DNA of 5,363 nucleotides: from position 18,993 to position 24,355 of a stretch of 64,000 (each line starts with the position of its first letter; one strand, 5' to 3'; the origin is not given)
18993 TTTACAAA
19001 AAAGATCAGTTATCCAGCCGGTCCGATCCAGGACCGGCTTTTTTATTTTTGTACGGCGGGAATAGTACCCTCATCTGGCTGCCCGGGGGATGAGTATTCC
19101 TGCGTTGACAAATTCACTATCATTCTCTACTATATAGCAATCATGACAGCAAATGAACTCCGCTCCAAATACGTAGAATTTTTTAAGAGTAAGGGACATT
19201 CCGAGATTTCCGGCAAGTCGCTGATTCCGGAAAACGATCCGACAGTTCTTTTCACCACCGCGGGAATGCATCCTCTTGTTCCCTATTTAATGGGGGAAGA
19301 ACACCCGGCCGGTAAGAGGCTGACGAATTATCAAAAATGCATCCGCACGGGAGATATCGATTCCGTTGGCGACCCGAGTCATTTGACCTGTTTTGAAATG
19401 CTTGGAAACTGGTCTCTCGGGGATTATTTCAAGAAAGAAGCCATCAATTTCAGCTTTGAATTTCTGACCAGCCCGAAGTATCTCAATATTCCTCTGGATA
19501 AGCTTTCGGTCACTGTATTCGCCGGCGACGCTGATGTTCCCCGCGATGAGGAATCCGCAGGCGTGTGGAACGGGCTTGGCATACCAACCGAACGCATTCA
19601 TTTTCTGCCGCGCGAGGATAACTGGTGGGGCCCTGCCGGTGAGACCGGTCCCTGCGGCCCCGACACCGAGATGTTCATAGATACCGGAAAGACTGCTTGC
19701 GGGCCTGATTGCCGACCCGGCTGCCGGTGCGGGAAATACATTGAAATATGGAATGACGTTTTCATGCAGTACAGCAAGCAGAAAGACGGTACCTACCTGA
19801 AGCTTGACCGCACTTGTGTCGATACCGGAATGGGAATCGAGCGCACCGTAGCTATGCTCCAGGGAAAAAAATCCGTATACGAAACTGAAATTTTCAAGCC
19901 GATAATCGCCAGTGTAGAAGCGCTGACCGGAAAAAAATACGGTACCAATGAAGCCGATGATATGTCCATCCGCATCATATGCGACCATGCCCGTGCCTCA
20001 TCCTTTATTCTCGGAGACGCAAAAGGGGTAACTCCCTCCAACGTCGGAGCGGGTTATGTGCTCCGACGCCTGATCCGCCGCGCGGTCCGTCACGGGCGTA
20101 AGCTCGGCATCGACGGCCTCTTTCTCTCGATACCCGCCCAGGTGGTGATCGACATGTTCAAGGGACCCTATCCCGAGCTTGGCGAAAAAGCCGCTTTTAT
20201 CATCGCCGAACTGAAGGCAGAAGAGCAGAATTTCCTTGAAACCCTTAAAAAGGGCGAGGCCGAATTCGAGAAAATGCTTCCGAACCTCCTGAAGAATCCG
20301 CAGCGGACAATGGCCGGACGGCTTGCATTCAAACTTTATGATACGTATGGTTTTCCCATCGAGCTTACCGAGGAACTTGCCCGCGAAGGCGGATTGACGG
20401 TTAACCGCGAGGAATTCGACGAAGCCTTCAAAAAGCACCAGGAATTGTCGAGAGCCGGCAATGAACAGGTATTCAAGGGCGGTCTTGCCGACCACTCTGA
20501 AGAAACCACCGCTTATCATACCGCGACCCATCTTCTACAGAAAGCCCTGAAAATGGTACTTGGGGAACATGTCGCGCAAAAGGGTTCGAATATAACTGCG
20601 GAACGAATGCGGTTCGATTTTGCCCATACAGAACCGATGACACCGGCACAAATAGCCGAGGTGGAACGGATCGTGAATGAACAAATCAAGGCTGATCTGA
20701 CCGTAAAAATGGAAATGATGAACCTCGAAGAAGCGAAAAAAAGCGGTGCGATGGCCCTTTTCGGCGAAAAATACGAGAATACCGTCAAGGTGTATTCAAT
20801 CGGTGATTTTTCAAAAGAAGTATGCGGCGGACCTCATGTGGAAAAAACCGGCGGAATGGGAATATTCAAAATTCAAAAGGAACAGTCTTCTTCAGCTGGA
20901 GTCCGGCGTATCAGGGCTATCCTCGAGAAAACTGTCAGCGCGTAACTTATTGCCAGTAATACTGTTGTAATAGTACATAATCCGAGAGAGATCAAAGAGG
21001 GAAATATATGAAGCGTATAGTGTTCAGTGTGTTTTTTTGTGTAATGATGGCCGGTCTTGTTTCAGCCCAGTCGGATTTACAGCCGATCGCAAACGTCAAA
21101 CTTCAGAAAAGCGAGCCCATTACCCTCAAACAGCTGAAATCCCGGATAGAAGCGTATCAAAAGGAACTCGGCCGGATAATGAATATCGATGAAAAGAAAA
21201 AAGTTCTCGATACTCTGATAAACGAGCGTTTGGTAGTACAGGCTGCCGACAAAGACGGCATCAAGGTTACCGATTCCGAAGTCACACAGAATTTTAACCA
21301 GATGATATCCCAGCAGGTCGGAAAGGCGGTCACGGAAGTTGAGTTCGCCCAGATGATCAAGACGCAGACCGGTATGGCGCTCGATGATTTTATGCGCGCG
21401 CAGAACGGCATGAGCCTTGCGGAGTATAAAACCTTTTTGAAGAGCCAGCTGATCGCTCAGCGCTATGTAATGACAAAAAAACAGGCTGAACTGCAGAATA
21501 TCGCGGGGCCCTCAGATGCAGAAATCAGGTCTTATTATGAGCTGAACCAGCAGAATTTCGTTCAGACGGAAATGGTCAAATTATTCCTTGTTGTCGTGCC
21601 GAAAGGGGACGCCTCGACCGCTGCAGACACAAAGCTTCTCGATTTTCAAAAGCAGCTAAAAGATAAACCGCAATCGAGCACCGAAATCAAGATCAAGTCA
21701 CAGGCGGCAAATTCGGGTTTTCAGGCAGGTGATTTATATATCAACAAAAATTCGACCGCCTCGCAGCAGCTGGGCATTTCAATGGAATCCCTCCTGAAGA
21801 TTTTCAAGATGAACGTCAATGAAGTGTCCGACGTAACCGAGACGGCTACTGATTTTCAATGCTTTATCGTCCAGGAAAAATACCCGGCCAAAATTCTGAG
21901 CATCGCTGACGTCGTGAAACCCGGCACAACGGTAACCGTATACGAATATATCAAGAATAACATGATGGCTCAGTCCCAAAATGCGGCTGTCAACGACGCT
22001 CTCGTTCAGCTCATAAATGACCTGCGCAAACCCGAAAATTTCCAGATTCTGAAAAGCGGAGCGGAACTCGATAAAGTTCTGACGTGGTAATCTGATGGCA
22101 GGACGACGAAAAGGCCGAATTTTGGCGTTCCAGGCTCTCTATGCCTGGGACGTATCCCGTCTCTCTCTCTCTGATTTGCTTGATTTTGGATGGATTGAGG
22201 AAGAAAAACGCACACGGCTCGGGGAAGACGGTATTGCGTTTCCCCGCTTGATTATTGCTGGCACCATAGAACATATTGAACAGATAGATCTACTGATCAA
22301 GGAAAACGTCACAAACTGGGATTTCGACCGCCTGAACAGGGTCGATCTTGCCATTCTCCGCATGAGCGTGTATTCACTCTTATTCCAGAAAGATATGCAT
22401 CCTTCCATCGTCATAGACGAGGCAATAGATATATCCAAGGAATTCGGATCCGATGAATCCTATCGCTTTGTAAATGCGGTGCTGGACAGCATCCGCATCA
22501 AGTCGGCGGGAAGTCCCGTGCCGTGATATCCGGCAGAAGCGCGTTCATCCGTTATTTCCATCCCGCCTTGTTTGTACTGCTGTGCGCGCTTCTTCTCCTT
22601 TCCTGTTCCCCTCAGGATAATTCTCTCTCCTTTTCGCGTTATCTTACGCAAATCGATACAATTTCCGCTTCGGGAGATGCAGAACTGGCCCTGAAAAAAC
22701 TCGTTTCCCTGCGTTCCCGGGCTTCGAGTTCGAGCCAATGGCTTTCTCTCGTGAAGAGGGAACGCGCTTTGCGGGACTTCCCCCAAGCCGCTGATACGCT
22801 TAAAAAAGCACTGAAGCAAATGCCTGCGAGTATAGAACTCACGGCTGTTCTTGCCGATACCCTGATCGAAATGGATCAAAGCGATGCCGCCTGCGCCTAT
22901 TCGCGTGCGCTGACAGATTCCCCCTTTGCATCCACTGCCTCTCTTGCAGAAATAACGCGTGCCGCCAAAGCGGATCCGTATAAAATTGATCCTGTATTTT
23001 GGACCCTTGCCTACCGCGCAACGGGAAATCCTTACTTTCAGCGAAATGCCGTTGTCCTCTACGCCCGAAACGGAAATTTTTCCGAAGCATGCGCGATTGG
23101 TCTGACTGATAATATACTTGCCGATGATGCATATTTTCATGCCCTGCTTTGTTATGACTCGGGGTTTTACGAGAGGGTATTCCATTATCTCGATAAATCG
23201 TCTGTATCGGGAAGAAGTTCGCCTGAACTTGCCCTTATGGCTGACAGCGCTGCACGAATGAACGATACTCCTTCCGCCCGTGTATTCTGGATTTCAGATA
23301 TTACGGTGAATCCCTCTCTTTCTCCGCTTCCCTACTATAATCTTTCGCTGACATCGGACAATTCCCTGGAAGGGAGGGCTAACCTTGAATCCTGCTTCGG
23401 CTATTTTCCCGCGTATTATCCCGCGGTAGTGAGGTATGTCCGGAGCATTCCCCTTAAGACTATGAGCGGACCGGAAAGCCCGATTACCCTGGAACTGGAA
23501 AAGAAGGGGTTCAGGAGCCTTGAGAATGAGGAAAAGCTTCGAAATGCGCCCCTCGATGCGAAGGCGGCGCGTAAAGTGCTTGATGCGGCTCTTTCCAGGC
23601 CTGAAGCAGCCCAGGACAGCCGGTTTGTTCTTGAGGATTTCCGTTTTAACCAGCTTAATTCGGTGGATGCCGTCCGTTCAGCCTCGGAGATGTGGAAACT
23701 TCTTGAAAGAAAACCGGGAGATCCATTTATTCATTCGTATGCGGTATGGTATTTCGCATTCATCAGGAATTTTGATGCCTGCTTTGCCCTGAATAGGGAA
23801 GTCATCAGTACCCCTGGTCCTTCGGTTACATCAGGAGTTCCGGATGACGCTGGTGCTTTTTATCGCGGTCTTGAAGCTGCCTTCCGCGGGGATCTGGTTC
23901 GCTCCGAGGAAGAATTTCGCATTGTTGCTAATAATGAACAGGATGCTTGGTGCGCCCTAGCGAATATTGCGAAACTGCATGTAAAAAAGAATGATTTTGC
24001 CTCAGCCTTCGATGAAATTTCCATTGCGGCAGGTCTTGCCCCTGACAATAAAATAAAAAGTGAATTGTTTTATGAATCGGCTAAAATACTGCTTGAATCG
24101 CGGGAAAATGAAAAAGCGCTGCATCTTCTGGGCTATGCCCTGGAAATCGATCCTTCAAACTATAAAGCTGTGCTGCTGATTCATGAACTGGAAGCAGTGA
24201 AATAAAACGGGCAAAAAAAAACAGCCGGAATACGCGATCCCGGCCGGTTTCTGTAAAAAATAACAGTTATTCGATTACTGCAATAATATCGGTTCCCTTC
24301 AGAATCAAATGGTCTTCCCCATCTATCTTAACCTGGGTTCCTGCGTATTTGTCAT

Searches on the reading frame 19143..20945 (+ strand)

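Call 38: search_protein_families(library=pfam, proteins=[window:19143-20945:+], max_evalue=0.00001)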
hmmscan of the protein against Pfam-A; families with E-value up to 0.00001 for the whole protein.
window:19143-20945:+ (600 aa): 2 families
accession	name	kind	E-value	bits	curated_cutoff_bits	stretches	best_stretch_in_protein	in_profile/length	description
PF01411.24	tRNA-synt_2c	-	8.2e-139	464.1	30.3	1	5-456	1-446/552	tRNA synthetases class II (A)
PF07973.19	tRNA_SAD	-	9.3e-15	54.8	24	1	548-590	1-43/44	Threonyl and Alanyl tRNA synthetase second additional domain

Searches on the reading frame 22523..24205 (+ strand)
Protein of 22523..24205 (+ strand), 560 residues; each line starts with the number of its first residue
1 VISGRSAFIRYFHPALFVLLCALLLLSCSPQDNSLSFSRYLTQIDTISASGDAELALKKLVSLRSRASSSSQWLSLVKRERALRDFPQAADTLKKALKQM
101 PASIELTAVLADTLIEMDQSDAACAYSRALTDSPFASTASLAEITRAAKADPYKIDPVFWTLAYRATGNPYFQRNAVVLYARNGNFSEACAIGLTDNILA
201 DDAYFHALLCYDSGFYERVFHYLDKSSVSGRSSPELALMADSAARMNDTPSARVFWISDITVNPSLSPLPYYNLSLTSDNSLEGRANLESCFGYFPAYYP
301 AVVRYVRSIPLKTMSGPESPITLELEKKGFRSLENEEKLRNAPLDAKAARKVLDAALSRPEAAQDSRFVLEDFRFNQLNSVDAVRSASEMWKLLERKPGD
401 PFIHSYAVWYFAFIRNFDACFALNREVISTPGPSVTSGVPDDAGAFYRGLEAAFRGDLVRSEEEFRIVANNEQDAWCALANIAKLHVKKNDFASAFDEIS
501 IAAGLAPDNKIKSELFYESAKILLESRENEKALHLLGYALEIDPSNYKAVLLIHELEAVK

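Call 38: search_protein_families(library=pfam, proteins=[window:22523-24205:+], max_evalue=0.00001)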
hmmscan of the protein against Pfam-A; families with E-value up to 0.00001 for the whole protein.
window:22523-24205:+ (560 aa): 2 families
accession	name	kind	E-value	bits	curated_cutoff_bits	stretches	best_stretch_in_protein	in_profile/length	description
PF23914.1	TPR_CcmH_CycH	-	1.1e-06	29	42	0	62-120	42-100/158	Cytochrome c-type biogenesis protein H TPR domain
PF14559.12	TPR_19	-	1.4e-06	28.9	25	0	83-123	4-44/68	Tetratricopeptide repeat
